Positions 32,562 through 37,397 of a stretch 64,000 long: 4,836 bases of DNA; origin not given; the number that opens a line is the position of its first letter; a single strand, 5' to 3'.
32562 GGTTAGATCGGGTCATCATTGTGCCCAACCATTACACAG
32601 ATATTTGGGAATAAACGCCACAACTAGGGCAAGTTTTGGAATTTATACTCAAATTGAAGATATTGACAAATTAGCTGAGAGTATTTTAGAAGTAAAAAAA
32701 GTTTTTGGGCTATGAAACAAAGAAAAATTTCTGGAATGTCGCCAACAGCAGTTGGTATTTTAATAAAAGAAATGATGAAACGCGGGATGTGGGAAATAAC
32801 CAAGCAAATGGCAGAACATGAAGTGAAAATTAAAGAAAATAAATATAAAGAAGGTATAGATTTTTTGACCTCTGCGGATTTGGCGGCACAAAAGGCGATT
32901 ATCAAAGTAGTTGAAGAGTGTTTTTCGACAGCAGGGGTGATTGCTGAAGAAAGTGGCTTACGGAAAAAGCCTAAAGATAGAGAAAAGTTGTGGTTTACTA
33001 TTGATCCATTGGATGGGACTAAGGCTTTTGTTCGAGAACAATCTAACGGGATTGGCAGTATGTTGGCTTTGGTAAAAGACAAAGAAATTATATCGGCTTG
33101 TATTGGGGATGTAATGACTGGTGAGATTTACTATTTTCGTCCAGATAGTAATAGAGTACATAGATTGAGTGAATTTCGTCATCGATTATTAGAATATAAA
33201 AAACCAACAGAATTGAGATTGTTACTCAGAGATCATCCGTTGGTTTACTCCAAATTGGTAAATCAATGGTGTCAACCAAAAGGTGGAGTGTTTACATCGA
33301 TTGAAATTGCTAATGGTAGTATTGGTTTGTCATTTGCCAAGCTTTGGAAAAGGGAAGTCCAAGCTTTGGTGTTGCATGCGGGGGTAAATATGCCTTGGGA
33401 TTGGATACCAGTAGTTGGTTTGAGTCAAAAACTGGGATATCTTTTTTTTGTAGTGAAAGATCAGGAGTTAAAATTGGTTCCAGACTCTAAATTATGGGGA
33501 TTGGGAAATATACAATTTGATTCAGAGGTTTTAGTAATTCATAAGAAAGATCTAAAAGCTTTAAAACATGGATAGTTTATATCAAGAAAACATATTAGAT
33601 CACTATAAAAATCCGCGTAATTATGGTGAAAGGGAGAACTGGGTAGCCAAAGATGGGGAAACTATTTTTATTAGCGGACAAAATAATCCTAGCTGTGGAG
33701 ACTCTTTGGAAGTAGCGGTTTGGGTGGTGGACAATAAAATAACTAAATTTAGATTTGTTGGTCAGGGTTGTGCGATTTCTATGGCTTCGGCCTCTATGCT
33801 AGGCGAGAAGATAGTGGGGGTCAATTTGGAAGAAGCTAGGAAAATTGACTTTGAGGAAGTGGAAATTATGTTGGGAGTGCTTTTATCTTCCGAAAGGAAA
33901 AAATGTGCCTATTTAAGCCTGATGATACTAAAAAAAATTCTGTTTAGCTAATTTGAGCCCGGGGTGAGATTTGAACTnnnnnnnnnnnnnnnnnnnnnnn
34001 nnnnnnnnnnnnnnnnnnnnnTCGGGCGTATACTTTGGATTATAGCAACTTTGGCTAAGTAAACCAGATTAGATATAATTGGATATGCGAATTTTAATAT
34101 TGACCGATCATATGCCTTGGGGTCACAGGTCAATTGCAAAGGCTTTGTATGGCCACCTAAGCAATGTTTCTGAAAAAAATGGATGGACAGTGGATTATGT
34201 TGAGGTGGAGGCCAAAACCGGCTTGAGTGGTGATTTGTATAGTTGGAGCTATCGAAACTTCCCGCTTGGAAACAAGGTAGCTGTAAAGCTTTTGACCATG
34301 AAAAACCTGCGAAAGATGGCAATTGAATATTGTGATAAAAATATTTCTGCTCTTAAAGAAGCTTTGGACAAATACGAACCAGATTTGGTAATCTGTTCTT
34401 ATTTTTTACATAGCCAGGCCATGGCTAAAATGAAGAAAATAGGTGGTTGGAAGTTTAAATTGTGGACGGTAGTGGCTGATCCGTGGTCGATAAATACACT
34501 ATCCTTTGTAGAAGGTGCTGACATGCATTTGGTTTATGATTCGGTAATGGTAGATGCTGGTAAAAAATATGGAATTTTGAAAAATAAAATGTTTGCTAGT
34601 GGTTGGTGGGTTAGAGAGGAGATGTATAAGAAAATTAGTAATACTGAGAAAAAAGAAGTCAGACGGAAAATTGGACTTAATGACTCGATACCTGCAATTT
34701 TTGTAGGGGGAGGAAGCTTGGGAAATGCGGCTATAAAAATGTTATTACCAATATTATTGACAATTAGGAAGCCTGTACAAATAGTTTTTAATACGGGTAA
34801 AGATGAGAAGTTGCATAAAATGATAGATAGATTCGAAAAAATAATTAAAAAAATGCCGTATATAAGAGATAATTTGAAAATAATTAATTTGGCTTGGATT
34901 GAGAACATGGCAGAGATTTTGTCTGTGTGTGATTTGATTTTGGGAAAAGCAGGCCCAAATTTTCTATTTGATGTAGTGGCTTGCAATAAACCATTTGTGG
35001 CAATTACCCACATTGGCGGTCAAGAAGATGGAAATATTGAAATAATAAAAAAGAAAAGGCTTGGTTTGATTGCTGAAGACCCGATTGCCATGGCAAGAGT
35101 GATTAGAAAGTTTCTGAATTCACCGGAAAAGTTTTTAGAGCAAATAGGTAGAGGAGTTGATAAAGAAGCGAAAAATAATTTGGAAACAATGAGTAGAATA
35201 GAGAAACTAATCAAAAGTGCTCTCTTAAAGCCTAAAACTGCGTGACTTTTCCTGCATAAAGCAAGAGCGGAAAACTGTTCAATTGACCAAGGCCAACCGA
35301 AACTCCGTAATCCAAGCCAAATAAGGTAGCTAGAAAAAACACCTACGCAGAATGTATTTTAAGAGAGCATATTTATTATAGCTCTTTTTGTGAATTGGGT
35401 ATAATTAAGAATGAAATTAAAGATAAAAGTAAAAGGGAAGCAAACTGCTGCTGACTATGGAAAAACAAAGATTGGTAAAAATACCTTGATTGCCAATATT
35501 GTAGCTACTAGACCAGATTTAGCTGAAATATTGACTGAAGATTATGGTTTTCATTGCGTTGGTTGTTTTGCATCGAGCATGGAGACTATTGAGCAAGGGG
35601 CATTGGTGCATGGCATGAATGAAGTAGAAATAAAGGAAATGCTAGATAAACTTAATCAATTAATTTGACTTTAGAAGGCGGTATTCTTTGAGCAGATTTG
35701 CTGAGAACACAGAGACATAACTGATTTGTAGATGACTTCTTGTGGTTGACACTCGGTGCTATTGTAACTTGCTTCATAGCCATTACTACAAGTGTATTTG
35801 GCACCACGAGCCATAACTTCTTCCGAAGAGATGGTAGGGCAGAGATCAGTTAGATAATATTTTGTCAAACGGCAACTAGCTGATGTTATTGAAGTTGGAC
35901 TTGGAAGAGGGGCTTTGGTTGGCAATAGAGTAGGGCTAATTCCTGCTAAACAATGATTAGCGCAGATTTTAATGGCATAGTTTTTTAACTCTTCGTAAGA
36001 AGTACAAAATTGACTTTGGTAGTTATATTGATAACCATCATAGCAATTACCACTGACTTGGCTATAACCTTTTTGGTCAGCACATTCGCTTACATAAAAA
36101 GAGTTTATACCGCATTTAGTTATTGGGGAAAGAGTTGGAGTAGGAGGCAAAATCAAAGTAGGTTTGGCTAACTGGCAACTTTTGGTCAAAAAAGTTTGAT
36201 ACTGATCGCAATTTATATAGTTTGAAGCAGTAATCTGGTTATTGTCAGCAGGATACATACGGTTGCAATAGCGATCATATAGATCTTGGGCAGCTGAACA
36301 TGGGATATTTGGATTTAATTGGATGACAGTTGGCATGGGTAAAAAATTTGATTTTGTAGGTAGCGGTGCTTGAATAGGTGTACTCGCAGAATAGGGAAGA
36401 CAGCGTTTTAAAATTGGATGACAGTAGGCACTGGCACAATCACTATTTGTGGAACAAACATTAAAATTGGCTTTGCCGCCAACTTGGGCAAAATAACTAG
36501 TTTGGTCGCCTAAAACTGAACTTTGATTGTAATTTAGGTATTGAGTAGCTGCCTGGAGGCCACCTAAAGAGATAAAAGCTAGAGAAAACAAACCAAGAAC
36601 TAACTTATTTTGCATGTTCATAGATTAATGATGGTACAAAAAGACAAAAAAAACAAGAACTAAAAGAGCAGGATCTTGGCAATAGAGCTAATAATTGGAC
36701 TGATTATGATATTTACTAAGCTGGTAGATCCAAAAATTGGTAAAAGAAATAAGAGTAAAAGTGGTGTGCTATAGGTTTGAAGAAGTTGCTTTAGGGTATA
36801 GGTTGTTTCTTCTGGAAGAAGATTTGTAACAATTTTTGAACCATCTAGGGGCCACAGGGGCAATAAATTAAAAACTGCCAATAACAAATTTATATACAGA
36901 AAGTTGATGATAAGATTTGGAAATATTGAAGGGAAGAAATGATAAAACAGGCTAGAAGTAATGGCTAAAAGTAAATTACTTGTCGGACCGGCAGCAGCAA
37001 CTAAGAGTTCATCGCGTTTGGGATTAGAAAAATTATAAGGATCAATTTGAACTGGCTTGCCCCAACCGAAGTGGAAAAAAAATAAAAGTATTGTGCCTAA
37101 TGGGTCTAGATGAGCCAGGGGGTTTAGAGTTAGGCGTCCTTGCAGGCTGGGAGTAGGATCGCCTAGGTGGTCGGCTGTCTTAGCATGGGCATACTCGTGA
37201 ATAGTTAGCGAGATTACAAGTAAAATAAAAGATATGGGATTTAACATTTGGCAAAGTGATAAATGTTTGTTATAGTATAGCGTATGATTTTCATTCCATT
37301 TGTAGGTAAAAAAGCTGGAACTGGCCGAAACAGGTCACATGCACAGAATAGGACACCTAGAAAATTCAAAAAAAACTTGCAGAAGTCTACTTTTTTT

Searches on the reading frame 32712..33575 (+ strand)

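Call 79: search_protein_families(library=pfam, proteins=[window:32712-33575:+], max_evalue=0.001)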
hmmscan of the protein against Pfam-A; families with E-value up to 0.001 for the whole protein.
window:32712-33575:+ (287 aa): 1 family
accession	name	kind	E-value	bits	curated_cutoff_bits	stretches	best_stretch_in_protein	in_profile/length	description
PF00459.30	Inositol_P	-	1e-15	58.4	27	1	24-141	14-132/271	Inositol monophosphatase family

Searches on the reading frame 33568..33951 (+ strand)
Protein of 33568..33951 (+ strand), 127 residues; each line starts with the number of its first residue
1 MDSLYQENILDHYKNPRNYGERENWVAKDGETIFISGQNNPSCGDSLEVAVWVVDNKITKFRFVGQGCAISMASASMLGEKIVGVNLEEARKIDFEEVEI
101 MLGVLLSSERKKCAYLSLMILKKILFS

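Call 79: search_protein_families(library=pfam, proteins=[window:33568-33951:+], max_evalue=0.001)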
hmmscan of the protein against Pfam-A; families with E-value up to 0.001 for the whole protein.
window:33568-33951:+ (127 aa): 1 family
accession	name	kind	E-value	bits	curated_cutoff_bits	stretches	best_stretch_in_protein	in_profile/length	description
PF01592.21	NifU_N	-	3.3e-24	85.9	22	1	5-122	2-114/127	NifU-like N terminal domain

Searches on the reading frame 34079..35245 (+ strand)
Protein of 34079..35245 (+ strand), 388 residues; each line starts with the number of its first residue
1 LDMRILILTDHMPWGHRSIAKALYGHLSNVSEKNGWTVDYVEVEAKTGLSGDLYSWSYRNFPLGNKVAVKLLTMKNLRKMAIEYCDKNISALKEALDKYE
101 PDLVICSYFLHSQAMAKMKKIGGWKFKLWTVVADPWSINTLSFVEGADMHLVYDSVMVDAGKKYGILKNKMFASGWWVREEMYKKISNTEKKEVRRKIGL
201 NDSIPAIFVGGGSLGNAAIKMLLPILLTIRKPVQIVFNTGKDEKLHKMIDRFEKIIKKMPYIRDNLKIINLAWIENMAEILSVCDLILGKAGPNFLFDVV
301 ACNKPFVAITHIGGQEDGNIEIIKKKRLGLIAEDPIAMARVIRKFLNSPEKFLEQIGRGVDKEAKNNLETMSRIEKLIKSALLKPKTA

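Call 78: search_protein_families(library=pfam, proteins=[window:34079-35245:+], max_evalue=0.001)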
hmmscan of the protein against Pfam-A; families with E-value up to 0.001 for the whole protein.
window:34079-35245:+ (388 aa): 1 family
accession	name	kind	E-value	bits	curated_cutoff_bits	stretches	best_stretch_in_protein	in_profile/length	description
PF04101.22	Glyco_tran_28_C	-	7.3e-08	33.1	22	1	207-312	2-100/166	Glycosyltransferase family 28 C-terminal domain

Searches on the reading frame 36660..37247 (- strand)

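Call 78: search_protein_families(library=pfam, proteins=[window:36660-37247:-], max_evalue=0.001)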
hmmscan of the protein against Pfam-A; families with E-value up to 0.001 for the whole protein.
window:36660-37247:- (195 aa): 1 family
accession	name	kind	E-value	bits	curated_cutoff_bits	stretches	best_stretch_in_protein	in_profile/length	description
PF02163.28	Peptidase_M50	-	7.6e-13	48.8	27.2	1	114-168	164-218/221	Peptidase family M50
